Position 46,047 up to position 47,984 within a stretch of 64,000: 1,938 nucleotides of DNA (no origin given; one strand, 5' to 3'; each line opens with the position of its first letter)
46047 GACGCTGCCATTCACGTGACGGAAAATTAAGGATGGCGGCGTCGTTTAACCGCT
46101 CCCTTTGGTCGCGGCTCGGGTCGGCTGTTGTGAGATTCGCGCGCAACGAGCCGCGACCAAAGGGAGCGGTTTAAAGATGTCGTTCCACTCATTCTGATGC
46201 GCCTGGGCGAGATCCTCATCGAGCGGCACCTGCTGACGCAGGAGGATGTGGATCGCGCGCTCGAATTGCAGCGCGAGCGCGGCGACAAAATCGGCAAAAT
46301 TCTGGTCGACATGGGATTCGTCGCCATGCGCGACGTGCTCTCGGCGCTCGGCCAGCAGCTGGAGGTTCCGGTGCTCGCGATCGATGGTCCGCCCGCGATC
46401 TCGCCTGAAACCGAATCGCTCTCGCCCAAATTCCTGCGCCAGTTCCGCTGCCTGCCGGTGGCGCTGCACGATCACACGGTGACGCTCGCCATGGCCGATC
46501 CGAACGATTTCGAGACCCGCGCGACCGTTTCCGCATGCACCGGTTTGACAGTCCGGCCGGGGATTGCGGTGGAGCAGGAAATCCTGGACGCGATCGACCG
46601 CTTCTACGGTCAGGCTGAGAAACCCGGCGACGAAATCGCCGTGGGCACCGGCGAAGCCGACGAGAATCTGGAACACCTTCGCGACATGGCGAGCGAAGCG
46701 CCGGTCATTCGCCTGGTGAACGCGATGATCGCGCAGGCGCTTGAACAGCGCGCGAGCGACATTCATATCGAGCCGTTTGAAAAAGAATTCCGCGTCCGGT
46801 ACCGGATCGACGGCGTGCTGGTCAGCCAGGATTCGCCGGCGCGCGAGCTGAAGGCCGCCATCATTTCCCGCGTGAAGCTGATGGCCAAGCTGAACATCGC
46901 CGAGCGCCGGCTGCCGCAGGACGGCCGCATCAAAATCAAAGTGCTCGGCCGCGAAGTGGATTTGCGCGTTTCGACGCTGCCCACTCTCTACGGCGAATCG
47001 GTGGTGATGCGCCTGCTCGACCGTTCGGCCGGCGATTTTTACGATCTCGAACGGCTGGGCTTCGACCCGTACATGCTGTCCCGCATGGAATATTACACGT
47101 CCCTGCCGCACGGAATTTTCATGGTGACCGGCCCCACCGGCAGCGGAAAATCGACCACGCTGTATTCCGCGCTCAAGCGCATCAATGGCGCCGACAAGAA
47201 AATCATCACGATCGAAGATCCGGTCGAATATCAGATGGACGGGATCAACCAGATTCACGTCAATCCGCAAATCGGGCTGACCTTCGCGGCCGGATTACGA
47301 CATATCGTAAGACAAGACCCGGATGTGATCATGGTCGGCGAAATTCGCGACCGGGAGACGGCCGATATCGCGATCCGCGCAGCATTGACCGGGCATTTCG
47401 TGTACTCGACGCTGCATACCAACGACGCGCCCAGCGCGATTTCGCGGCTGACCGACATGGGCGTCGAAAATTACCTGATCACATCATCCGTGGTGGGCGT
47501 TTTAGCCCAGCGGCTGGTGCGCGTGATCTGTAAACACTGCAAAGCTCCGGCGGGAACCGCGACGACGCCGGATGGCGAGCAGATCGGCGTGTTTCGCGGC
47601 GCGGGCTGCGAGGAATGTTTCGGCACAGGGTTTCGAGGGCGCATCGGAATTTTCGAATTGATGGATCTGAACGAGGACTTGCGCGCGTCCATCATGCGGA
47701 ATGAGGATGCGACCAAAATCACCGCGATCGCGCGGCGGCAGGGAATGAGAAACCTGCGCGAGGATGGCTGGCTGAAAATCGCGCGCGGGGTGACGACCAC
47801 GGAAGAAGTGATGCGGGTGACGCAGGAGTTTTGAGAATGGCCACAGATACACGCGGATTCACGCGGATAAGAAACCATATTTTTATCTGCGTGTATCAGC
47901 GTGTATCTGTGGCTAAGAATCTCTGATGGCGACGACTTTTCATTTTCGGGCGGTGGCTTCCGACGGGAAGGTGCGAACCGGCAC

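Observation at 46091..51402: Structured palindromic repeats sit at four junctions of the secretion operon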

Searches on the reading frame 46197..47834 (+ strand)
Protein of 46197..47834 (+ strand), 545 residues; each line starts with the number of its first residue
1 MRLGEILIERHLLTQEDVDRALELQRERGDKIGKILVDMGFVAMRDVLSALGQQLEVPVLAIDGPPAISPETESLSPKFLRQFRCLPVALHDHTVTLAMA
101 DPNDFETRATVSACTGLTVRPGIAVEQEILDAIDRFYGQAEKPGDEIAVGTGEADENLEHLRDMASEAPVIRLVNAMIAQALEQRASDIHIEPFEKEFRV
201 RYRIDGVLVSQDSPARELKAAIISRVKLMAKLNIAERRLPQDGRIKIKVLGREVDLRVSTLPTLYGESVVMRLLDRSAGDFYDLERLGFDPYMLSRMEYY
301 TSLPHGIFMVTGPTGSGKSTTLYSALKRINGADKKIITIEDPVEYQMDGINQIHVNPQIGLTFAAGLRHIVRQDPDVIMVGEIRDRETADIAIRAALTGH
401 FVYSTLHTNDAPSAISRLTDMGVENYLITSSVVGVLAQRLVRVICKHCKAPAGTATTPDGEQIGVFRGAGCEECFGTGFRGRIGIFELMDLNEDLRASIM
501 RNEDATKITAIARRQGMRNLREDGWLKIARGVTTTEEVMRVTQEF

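Call 10: search_protein_families(library=pfam, proteins=[window:46197-47834:+], max_evalue=0.01)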
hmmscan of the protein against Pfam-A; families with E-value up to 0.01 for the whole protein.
window:46197-47834:+ (545 aa): 6 families
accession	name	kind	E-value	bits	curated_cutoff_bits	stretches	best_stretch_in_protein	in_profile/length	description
PF00437.27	T2SSE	-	1.8e-142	474.8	24.9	1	165-540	3-370/370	Type II/IV secretion system protein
PF05157.20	MshEN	-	7e-17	61.6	23.1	1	56-141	2-88/90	MshEN domain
PF25199.1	nSTAND_NTPase5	-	0.00074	19.8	34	1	306-344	42-81/145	Novel STAND NTPase 5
PF13191.12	AAA_16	-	0.0013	19.7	32.6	1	306-399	25-110/167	AAA ATPase domain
PF13401.12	AAA_22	-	0.0029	18.3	27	0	306-345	6-45/130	AAA domain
PF13555.12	AAA_29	-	0.0059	16.8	27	0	304-322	21-39/61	P-loop containing region of AAA domain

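Call 14: find_encoding_contigs(protein=window:46197-47834:+, flank=10000, max_places=6)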
Protein window:46197-47834:+ (545 aa): 3 contigs read that carry it; 2 places shown.
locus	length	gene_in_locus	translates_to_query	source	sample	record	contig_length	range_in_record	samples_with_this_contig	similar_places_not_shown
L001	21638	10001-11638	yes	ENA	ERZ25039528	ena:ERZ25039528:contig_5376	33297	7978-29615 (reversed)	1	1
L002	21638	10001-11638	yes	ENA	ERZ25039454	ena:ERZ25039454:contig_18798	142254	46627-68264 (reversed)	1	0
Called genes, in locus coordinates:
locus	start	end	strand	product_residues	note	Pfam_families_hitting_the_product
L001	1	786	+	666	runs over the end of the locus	PF09586:YfhO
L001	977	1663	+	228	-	PF08668:HDOD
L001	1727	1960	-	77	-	-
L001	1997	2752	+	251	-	PF00072:Response_reg, PF04397:LytTR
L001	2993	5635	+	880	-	PF13620:CarboxypepD_reg, PF13715:CarbopepD_reg_2 (weak)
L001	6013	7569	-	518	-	PF00089:Trypsin, PF13365:Trypsin_2, PF00595:PDZ, PF13180:PDZ_2, PF17820:PDZ_6, PF00595:PDZ, PF13180:PDZ_2, PF17820:PDZ_6, +2 more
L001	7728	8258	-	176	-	PF05685:Uma2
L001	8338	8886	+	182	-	PF07638:Sigma70_ECF (weak), PF04542:Sigma70_r2, PF08281:Sigma70_r4_2, PF04545:Sigma70_r4 (weak)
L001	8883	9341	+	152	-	PF13490:zf-HC2 (faint)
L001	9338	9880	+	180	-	-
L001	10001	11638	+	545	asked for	PF05157:MshEN, PF00437:T2SSE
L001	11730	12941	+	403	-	PF28597:T2SSF_N, PF00482:T2SSF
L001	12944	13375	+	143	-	PF07963:N_methyl (weak), PF08334:T2SSG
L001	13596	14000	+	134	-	-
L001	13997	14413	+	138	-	PF07963:N_methyl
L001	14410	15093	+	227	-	PF07963:N_methyl (weak)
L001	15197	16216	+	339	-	PF21687:T2SSK_1st, PF12836:HHH_3 (faint)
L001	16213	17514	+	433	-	PF11104:PilM_2 (weak), PF05137:PilN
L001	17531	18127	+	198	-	-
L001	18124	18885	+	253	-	-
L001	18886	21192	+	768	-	-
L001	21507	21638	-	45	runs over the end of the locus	-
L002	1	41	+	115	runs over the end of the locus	-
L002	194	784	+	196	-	PF09586:YfhO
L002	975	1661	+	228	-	PF08668:HDOD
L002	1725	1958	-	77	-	-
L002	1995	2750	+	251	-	PF00072:Response_reg, PF04397:LytTR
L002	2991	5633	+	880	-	PF13620:CarboxypepD_reg, PF13715:CarbopepD_reg_2 (weak), PF07715:Plug (weak)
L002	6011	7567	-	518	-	PF00089:Trypsin, PF13365:Trypsin_2, PF00595:PDZ, PF13180:PDZ_2, PF17820:PDZ_6, PF00595:PDZ, PF13180:PDZ_2, PF17820:PDZ_6, +2 more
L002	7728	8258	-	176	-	PF05685:Uma2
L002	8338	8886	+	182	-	PF07638:Sigma70_ECF (weak), PF04542:Sigma70_r2, PF08281:Sigma70_r4_2, PF04545:Sigma70_r4 (weak)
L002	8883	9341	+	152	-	PF13490:zf-HC2 (faint)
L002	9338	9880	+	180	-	-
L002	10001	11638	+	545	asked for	PF05157:MshEN, PF00437:T2SSE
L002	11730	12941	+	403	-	PF28597:T2SSF_N, PF00482:T2SSF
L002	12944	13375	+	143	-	PF07963:N_methyl (weak), PF08334:T2SSG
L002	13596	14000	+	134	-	-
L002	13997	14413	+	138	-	PF07963:N_methyl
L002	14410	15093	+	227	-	PF07963:N_methyl (weak)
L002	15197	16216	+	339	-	PF21687:T2SSK_1st, PF12836:HHH_3 (faint)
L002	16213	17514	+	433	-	PF11104:PilM_2 (weak), PF05137:PilN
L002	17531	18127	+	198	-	-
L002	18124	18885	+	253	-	-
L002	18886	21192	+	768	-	-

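Call 16: find_homologous_proteins(query=window:46197-47834:+, max_evalue=1e-100)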
Query window:46197-47834:+ (545 aa): 7990 proteins with E <= 1e-100 among 8000 candidates; the best 120 are listed.
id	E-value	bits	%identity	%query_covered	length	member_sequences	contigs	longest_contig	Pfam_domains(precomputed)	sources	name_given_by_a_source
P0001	0.0e+0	1145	95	100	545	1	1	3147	PF05157.21,PF00437.27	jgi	jgi:general secretion pathway protein E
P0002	0.0e+0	1131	94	100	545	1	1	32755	PF05157.21,PF00437.27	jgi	jgi:general secretion pathway protein E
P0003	0.0e+0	1130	93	100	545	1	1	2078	PF05157.21,PF00437.27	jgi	jgi:general secretion pathway protein E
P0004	0.0e+0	1128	93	100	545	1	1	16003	PF05157.21,PF00437.27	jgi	-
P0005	0.0e+0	1124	93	100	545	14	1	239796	PF05157.21,PF00437.27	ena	-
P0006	0.0e+0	1120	93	100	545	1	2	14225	PF05157.21,PF00437.27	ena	-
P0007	0.0e+0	1120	93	100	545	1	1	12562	PF05157.21,PF00437.27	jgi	jgi:general secretion pathway protein E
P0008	0.0e+0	1119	93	100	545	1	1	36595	PF05157.21,PF00437.27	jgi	jgi:general secretion pathway protein E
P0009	0.0e+0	1118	93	100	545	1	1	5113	PF05157.21,PF00437.27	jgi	jgi:general secretion pathway protein E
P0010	0.0e+0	1118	92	100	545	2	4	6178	PF05157.21,PF00437.27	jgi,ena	jgi:general secretion pathway protein E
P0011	0.0e+0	1110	91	100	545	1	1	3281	PF05157.21,PF00437.27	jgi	jgi:general secretion pathway protein E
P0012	0.0e+0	1072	88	100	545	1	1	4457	PF05157.21,PF00437.27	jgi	-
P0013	0.0e+0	1067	88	100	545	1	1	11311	PF05157.21,PF00437.27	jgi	jgi:general secretion pathway protein E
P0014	0.0e+0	1064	88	100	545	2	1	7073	PF05157.21,PF00437.27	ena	-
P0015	0.0e+0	1063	88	100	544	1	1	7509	PF05157.21,PF00437.27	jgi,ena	-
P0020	0.0e+0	1052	86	100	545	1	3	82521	PF05157.21,PF00437.27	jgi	jgi:general secretion pathway protein E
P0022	0.0e+0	1051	86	100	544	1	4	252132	PF05157.21,PF00437.27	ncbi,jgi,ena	-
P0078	0.0e+0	1035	85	100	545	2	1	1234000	PF05157.21,PF00437.27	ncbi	-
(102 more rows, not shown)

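Call 18: find_encoding_contigs(protein=P0005, flank=10000, max_places=1)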
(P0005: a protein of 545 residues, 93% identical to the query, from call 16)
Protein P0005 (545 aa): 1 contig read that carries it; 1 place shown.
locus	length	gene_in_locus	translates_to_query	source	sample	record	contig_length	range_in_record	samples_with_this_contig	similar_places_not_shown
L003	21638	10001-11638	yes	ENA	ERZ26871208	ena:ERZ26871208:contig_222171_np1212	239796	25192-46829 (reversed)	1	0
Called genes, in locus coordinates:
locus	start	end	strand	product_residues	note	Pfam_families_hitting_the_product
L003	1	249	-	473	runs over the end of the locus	PF13489:Methyltransf_23 (weak)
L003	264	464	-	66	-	-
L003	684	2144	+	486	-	PF02934:GatB_N, PF02637:GatB_Yqey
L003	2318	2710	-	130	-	PF00903:Glyoxalase, PF22677:Ble-like_N (weak)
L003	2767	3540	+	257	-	PF00165:HTH_AraC (faint), PF12833:HTH_18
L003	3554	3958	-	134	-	-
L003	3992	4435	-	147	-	PF00254:FKBP_C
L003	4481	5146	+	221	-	PF02463:SMC_N (weak), PF00005:ABC_tran, PF13304:AAA_21 (weak)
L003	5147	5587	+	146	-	PF07681:DoxX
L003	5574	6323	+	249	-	-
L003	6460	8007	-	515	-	PF00089:Trypsin, PF13365:Trypsin_2, PF00595:PDZ, PF13180:PDZ_2, PF17820:PDZ_6, PF00595:PDZ, PF13180:PDZ_2, PF17820:PDZ_6, +1 more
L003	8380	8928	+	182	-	PF07638:Sigma70_ECF (faint), PF04542:Sigma70_r2, PF08281:Sigma70_r4_2, PF04545:Sigma70_r4 (weak)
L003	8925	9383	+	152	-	PF13490:zf-HC2 (faint)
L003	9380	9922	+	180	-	-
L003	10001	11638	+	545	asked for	PF05157:MshEN, PF00437:T2SSE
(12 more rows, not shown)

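Call 19: find_encoding_contigs(protein=P0022, flank=10000, max_places=1)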
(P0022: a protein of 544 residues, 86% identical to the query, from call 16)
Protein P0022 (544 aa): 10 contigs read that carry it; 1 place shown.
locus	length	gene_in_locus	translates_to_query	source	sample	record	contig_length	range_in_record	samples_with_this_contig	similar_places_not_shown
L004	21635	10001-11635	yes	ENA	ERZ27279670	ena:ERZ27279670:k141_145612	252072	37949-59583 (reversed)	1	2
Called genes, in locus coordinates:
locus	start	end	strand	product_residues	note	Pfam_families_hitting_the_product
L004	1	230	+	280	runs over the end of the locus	-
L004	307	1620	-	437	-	PF13424:TPR_12 (weak), PF12895:ANAPC3 (weak), PF00515:TPR_1, PF07719:TPR_2, PF13181:TPR_8 (weak), PF13414:TPR_11, PF14559:TPR_19 (weak), PF13432:TPR_16 (weak), +10 more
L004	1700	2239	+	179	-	PF00227:Proteasome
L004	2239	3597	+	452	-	PF13191:AAA_16 (weak), PF00004:AAA (weak), PF07728:AAA_5 (weak), PF13401:AAA_22 (faint), PF07724:AAA_2, PF00004:AAA (weak)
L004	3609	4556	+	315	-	PF00041:fn3 (weak)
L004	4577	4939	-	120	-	-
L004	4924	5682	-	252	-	PF02585:PIG-L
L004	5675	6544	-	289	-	-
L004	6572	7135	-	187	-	PF08003:Methyltransf_9, PF13489:Methyltransf_23, PF13847:Methyltransf_31 (weak), PF08241:Methyltransf_11, PF08242:Methyltransf_12 (weak), PF13649:Methyltransf_25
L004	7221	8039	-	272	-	PF00483:NTP_transferase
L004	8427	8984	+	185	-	PF07638:Sigma70_ECF (weak), PF04542:Sigma70_r2, PF08281:Sigma70_r4_2, PF04545:Sigma70_r4 (weak)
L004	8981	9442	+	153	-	PF13490:zf-HC2 (weak)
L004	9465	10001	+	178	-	-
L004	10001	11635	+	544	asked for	PF05157:MshEN, PF00437:T2SSE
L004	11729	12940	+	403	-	PF28597:T2SSF_N, PF00482:T2SSF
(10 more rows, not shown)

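Call 20: find_encoding_contigs(protein=P0078, flank=10000, max_places=1)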
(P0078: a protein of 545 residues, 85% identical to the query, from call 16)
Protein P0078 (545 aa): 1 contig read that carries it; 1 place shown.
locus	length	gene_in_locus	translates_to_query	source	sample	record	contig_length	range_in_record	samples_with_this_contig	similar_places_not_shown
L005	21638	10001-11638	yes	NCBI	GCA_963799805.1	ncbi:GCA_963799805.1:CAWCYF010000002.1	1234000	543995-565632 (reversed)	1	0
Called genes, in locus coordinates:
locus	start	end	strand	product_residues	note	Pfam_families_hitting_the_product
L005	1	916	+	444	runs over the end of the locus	PF05139:Erythro_esteras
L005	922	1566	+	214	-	PF01738:DLH (weak)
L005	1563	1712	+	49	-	-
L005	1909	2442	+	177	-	PF09997:DUF2238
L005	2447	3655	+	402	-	PF00155:Aminotran_1_2, PF01053:Cys_Met_Meta_PP, PF00266:Aminotran_5, PF01041:DegT_DnrJ_EryC1 (weak)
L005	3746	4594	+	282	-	-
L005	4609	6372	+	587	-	-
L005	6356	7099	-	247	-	PF01553:Acyltransferase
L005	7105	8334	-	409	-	PF08245:Mur_ligase_M, PF02875:Mur_ligase_C, PF27239:FOL3_C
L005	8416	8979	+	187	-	PF04542:Sigma70_r2, PF08281:Sigma70_r4_2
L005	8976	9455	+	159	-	PF13490:zf-HC2 (weak)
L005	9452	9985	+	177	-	-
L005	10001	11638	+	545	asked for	PF05157:MshEN, PF00437:T2SSE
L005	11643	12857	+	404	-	PF28597:T2SSF_N, PF00482:T2SSF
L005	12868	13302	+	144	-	PF07963:N_methyl, PF08334:T2SSG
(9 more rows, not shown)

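Call 31: find_encoding_contigs(protein=P0002, flank=10000, max_places=1)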
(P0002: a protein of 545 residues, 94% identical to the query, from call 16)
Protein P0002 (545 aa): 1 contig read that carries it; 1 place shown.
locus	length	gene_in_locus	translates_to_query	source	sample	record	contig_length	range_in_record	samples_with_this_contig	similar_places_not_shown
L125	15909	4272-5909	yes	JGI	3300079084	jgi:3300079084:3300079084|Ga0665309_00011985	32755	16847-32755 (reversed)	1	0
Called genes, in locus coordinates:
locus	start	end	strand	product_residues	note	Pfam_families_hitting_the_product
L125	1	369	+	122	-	?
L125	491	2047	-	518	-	PF00089:Trypsin, PF13365:Trypsin_2, PF00595:PDZ, PF13180:PDZ_2, PF17820:PDZ_6, PF00595:PDZ, PF13180:PDZ_2, PF17820:PDZ_6, +2 more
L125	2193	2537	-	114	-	PF07377:DUF1493 (weak)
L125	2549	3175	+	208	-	PF07638:Sigma70_ECF (weak), PF04542:Sigma70_r2, PF08281:Sigma70_r4_2, PF04545:Sigma70_r4 (weak)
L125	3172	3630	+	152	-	PF13490:zf-HC2 (weak)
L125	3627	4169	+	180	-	-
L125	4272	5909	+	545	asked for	PF05157:MshEN, PF00437:T2SSE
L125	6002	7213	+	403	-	PF28597:T2SSF_N, PF00482:T2SSF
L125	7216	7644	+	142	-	PF07963:N_methyl (weak), PF08334:T2SSG, PF22434:PilW_C (weak)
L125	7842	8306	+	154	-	PF07963:N_methyl (weak)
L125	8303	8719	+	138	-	PF07963:N_methyl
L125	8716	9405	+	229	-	PF07963:N_methyl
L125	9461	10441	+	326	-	PF21687:T2SSK_1st, PF12836:HHH_3 (faint), PF03934:T2SSK (faint)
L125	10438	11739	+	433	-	PF05137:PilN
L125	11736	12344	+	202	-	-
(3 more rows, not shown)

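Call 32: find_encoding_contigs(protein=P0008, flank=10000, max_places=1)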
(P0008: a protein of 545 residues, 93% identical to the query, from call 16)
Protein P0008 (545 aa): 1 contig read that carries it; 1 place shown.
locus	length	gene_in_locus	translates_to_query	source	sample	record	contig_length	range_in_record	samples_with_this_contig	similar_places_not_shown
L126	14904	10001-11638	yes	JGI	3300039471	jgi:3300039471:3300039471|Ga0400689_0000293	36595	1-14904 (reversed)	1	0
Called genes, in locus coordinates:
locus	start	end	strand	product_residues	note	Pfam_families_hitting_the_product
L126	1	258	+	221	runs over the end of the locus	PF02463:SMC_N (faint), PF00005:ABC_tran, PF13304:AAA_21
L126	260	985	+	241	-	-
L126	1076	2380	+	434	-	PF07969:Amidohydro_3 (faint), PF01979:Amidohydro_1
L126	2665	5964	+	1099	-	PF13620:CarboxypepD_reg, PF13715:CarbopepD_reg_2 (weak), PF25183:OMP_b-brl_4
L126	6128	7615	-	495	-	PF00089:Trypsin, PF13365:Trypsin_2, PF00595:PDZ, PF13180:PDZ_2, PF17820:PDZ_6, PF00595:PDZ, PF13180:PDZ_2, PF17820:PDZ_6, +2 more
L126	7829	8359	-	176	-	PF05685:Uma2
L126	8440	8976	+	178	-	PF07638:Sigma70_ECF (weak), PF04542:Sigma70_r2, PF08281:Sigma70_r4_2, PF04545:Sigma70_r4 (weak)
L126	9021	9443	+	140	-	-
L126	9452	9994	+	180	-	-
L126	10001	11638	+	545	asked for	PF05157:MshEN, PF00437:T2SSE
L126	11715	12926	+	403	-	PF28597:T2SSF_N, PF00482:T2SSF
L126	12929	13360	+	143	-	PF07963:N_methyl (weak), PF08334:T2SSG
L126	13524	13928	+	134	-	-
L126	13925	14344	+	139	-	PF07963:N_methyl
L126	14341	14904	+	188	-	?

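Call 33: find_encoding_contigs(protein=P0020, flank=10000, max_places=1)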
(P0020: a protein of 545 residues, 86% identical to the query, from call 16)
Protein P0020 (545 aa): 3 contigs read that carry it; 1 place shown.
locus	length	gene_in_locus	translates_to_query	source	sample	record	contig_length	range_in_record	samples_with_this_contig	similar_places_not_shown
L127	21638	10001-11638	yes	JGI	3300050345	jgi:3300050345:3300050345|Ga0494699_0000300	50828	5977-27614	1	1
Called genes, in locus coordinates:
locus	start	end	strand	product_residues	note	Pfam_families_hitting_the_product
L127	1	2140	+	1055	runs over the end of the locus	PF00873:ACR_tran, PF02355:SecD_SecF_C (faint), PF03176:MMPL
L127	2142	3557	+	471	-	PF02321:OEP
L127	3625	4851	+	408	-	PF00083:Sugar_tr, PF07690:MFS_1, PF00083:Sugar_tr, PF07690:MFS_1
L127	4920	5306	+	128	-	PF02276:CytoC_RC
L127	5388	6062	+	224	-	PF09997:DUF2238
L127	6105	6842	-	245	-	PF01553:Acyltransferase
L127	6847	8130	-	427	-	PF08245:Mur_ligase_M, PF02875:Mur_ligase_C, PF27239:FOL3_C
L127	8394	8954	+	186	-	PF04542:Sigma70_r2, PF08281:Sigma70_r4_2, PF04545:Sigma70_r4 (weak)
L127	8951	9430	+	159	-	PF13490:zf-HC2 (weak)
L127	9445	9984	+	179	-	-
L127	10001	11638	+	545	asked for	PF05157:MshEN, PF00437:T2SSE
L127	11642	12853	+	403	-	PF28597:T2SSF_N, PF00482:T2SSF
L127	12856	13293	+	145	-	PF07963:N_methyl (weak), PF08334:T2SSG, PF22434:PilW_C (weak)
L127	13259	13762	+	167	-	PF07963:N_methyl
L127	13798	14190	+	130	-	-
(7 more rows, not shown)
